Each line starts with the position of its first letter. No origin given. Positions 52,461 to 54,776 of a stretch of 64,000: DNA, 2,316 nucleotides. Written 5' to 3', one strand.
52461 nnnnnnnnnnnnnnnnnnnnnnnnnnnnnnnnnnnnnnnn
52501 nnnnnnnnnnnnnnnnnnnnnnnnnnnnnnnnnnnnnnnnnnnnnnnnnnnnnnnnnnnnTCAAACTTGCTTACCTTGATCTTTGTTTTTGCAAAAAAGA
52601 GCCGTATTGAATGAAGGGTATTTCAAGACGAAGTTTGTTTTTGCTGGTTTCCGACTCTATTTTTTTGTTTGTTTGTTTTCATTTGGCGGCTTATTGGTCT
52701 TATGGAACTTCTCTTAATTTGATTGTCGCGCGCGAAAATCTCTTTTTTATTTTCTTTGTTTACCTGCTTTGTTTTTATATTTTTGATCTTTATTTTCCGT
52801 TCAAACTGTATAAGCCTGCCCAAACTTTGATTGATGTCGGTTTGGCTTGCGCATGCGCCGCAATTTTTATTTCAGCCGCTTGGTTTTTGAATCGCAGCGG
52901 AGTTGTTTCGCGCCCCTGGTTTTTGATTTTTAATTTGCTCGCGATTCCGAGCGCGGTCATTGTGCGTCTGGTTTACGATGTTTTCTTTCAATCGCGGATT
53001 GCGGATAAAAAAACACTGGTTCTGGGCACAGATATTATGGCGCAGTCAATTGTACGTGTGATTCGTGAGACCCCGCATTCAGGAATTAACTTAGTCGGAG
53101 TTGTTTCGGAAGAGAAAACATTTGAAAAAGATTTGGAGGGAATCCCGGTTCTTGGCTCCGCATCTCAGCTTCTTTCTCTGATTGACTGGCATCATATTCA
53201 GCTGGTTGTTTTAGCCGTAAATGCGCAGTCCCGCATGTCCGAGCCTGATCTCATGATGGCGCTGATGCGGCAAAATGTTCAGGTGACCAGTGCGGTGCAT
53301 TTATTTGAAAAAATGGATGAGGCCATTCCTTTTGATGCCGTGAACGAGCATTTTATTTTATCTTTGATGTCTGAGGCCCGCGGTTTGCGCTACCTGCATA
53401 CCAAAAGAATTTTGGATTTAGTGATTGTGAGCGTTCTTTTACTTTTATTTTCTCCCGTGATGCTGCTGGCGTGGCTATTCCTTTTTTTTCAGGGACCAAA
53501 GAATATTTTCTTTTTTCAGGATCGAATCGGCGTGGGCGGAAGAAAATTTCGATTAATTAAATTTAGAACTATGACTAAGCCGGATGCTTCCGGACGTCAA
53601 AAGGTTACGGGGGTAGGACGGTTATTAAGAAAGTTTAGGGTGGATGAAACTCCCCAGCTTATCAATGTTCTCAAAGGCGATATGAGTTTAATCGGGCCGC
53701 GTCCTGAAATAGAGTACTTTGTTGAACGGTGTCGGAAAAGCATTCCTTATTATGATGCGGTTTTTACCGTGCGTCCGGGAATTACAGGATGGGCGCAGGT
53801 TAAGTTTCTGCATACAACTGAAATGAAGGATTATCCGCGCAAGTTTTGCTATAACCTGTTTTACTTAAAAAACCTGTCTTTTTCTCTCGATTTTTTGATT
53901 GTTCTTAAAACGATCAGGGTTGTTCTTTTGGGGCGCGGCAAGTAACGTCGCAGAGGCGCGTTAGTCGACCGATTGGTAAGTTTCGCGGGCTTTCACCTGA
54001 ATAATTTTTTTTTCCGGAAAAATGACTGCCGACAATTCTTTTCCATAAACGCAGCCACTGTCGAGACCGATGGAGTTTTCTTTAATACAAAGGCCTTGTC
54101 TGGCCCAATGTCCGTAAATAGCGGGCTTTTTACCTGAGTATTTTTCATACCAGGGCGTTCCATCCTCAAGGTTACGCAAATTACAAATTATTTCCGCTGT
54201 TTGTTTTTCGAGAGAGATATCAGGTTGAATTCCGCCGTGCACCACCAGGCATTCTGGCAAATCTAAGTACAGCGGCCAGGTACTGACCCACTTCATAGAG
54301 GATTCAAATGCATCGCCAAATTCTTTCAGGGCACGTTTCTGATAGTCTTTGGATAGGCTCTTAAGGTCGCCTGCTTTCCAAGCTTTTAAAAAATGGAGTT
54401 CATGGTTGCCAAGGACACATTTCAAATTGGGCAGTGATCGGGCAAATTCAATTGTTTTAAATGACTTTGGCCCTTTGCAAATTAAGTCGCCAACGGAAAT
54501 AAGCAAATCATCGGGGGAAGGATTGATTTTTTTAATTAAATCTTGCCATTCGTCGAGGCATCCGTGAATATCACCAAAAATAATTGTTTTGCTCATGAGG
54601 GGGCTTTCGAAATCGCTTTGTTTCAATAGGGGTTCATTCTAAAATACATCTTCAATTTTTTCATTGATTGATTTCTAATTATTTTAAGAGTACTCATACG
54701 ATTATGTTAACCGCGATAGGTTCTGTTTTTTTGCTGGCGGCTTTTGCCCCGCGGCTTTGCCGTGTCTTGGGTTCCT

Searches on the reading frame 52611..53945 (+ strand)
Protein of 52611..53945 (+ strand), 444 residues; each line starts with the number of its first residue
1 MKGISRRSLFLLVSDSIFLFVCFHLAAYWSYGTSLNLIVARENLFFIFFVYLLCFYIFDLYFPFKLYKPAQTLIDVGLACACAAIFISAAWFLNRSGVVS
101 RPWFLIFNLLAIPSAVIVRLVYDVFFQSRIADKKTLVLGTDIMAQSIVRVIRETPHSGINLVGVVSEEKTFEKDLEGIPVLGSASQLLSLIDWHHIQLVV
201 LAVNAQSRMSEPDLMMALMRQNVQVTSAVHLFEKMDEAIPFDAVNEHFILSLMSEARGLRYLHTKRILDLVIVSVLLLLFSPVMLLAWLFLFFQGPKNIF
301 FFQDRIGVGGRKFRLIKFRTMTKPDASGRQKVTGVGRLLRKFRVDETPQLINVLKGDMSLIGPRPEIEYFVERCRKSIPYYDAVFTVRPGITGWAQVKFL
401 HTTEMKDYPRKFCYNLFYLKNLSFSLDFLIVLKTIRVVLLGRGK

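Call 5: search_protein_families(library=pfam, proteins=[window:52611-53945:+], max_evalue=0.1)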
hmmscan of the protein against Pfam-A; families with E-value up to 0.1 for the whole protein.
window:52611-53945:+ (444 aa): 3 families
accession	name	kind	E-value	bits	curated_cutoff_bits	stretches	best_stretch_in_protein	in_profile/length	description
PF02397.22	Bac_transf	-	3.2e-53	180.4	27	1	265-439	1-178/179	Bacterial sugar transferase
PF13727.12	CoA_binding_3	-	3.6e-12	47.1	25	1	57-209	2-155/175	CoA-binding domain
PF01277.22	Oleosin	-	0.069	13.4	25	0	267-293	28-54/113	Oleosin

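Call 6: search_protein_families(library=ncbifam, proteins=[window:52611-53945:+], max_evalue=0.1)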
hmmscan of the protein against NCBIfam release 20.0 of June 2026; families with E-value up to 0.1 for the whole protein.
window:52611-53945:+ (444 aa): 10 families
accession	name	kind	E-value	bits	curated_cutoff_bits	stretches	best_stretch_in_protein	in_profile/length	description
TIGR03025.1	EPS_sugtrans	subfamily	1.2e-92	311.5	295.55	1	14-443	2-443/445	exopolysaccharide biosynthesis polyprenyl glycosylphosphotransferase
TIGR03013.1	EpsB_2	subfamily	6.6e-76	256.2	393.35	1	14-443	2-441/443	TIGR03013 family XrtA/PEP-CTERM system glycosyltransferase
TIGR03023.1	WcaJ_sugtrans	equivalog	3.4e-74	250.8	410.75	1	15-442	3-450/453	undecaprenyl-phosphate glucose phosphotransferase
TIGR03022.1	WbaP_sugtrans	subfamily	2.5e-59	201.7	403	2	11-323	1-317/456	undecaprenyl-phosphate galactose phosphotransferase WbaP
NF007518.0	PRK10124.1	equivalog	1.2e-37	129.7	684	1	102-435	114-454/464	undecaprenyl-phosphate glucose phosphotransferase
NF052601.1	undeca_RfbP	equivalog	8.2e-37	126.8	330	2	331-442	134-239/244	undecaprenyl-phosphate galactose phosphotransferase family protein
NF050817.1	PolSacchBiosHfsE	equivalog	3.7e-35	121.6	750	1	50-439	57-460/467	polysaccharide biosynthesis protein HfsE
NF041877.1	EPS_EpsZ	equivalog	3.3e-31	108.4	800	2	331-443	351-457/459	exopolysaccharide biosynthesis polyisoprenyl-phosphate hexose-1-phosphate transferase EpsZ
NF045514.1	glycotran_HepC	equivalog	7.6e-28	97.3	140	1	263-365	115-211/220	heterocyst development glycosyltransferase HepC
NF011751.0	PRK15204.1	equivalog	1.8e-27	96.1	907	2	330-440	367-471/476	undecaprenyl-phosphate galactose phosphotransferase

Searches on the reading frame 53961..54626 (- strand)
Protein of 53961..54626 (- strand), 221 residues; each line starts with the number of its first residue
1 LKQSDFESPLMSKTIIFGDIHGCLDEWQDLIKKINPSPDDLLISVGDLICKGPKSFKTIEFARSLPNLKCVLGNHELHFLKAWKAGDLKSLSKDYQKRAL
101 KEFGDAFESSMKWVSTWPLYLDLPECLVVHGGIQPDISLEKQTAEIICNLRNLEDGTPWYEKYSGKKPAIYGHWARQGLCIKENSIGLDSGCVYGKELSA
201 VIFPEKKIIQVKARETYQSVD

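Call 85: search_protein_families(library=ncbifam, proteins=[window:53961-54626:-], max_evalue=0.0001)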
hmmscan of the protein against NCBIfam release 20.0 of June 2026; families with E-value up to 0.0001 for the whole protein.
window:53961-54626:- (221 aa): 6 families
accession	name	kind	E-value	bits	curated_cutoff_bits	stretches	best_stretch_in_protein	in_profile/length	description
NF001204.0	PRK00166.1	equivalog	1.5e-37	129.4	176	2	14-143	3-133/276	symmetrical bis(5'-nucleosyl)-tetraphosphatase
TIGR00668.1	apaH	equivalog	2.2e-23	83.1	222.85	1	14-141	3-131/279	bis(5'-nucleosyl)-tetraphosphatase (symmetrical) ApaH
TIGR04075.1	bacter_Pnkp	equivalog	5e-18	64.7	750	1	157-218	357-418/851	polynucleotide kinase-phosphatase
NF010148.0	PRK13625.1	equivalog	5.5e-16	58.8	340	1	15-216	4-235/245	bis(5'-nucleosyl)-tetraphosphatase PrpE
NF008516.0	PRK11439.1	equivalog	4.1e-11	43.3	326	1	15-87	20-92/218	protein-serine/threonine phosphatase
NF007425.0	PRK09968.1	equivalog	2.3e-09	37.2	332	1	8-87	11-90/218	protein-serine/threonine phosphatase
